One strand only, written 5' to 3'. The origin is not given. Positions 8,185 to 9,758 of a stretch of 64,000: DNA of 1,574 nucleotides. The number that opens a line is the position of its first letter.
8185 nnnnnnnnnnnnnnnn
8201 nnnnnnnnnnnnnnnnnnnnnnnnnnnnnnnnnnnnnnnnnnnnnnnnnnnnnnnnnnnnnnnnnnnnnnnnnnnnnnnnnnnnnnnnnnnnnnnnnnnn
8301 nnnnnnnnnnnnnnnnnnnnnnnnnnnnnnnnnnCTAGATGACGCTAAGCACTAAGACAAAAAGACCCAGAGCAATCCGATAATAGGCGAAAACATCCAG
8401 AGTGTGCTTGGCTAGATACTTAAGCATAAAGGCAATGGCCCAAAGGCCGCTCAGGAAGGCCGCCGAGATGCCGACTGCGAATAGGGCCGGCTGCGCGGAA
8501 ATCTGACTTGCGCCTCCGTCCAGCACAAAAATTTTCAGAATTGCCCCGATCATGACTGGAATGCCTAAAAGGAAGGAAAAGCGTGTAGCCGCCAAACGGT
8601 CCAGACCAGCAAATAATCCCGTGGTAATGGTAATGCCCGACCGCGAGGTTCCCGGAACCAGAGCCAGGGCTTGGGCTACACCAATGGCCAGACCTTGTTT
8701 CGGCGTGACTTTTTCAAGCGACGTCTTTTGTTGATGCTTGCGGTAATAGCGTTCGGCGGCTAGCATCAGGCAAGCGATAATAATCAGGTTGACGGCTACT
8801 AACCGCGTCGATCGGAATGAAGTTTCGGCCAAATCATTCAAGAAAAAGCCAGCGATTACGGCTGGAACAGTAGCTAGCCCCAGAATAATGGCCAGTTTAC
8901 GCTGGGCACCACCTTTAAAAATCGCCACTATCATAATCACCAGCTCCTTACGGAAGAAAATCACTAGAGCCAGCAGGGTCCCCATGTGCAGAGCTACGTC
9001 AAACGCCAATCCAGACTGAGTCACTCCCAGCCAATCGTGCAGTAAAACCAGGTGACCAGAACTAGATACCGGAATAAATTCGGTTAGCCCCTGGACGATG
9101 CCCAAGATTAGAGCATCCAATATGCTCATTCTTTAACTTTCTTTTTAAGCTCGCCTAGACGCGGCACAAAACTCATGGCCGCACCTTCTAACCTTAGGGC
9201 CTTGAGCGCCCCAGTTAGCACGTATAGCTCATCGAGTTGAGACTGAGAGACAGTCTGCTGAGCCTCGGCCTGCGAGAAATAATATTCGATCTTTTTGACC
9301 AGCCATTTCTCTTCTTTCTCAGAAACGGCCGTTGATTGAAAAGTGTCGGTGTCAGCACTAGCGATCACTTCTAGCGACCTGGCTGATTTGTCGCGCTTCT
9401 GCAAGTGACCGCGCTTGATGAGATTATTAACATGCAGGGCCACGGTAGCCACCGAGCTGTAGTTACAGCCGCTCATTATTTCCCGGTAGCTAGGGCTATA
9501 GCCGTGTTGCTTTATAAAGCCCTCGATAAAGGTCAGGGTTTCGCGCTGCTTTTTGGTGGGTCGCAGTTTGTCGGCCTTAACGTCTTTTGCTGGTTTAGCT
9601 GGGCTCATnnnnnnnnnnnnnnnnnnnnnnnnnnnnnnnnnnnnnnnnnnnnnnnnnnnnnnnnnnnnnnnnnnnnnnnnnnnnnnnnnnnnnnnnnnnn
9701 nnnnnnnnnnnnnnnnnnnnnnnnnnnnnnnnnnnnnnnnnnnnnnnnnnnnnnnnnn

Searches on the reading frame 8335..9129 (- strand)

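Call 8: search_protein_families(library=pfam, proteins=[window:8335-9129:-], max_evalue=0.01)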
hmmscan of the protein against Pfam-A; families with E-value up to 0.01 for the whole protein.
window:8335-9129:- (264 aa): 1 family
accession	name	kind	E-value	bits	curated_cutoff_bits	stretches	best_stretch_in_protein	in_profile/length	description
PF02673.24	BacA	-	3.2e-77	260.2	33.4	1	6-256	1-256/257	Bacitracin resistance protein BacA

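Call 9: search_protein_families(library=ncbifam, proteins=[window:8335-9129:-], max_evalue=0.01)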
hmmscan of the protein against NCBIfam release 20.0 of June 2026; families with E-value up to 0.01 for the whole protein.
window:8335-9129:- (264 aa): 12 families
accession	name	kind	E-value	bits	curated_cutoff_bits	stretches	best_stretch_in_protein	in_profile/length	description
NF001393.0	PRK00281.2-4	equivalog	1.2e-68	231.5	284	1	1-261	1-263/266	undecaprenyl-diphosphate phosphatase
NF001390.0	PRK00281.1-4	equivalog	1.6e-66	224.6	260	1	2-262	5-266/272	undecaprenyl-diphosphate phosphatase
NF001389.0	PRK00281.1-2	equivalog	6.2e-66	222.5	262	1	2-262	5-264/272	undecaprenyl-diphosphate phosphatase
TIGR00753.1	undec_PP_bacA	equivalog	4.9e-65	219.8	217.5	1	6-255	1-255/255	undecaprenyl-diphosphatase UppP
NF001392.0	PRK00281.2-1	equivalog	1.5e-61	208.4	308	1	1-261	5-271/280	undecaprenyl-diphosphate phosphatase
NF001394.0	PRK00281.2-5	equivalog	2.1e-57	194.8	311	1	2-261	7-274/281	undecaprenyl-diphosphate phosphatase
NF001391.0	PRK00281.1-5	equivalog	3.7e-53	180.7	293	1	2-263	5-274/279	undecaprenyl-diphosphate phosphatase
NF001388.0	PRK00281.1-1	equivalog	8.7e-49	166.5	362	1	2-260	6-270/273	undecaprenyl-diphosphate phosphatase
NF001397.0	PRK00281.3-4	equivalog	3.9e-47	161.2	363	1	1-262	1-278/281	undecaprenyl-diphosphate phosphatase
NF001395.0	PRK00281.3-1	equivalog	4.8e-36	124.7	394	2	134-261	176-302/306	undecaprenyl-diphosphate phosphatase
NF001396.0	PRK00281.3-3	equivalog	4.9e-34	118.4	382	1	2-260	3-262/264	undecaprenyl-diphosphate phosphatase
NF001398.0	PRK00281.3-5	equivalog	3.3e-24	86.2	354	1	2-262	3-273/278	undecaprenyl-diphosphate phosphatase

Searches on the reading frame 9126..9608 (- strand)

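Call 8: search_protein_families(library=pfam, proteins=[window:9126-9608:-], max_evalue=0.01)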
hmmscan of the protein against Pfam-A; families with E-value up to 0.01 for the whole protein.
window:9126-9608:- (160 aa): 2 families
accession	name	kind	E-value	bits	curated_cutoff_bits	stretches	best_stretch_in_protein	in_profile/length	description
PF01726.22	LexA_DNA_bind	-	1.2e-12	47.8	23.7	1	18-77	5-64/65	LexA DNA binding domain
PF13730.12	HTH_36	-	0.0074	16.5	25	0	39-69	26-55/55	Helix-turn-helix domain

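Call 9: search_protein_families(library=ncbifam, proteins=[window:9126-9608:-], max_evalue=0.01)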
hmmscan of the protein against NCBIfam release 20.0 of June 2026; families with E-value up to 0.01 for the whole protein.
window:9126-9608:- (160 aa): 1 family
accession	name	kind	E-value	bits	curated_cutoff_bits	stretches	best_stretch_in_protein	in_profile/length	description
TIGR00498.1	lexA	equivalog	9.8e-13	48.2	110.95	1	18-91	5-77/203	transcriptional repressor LexA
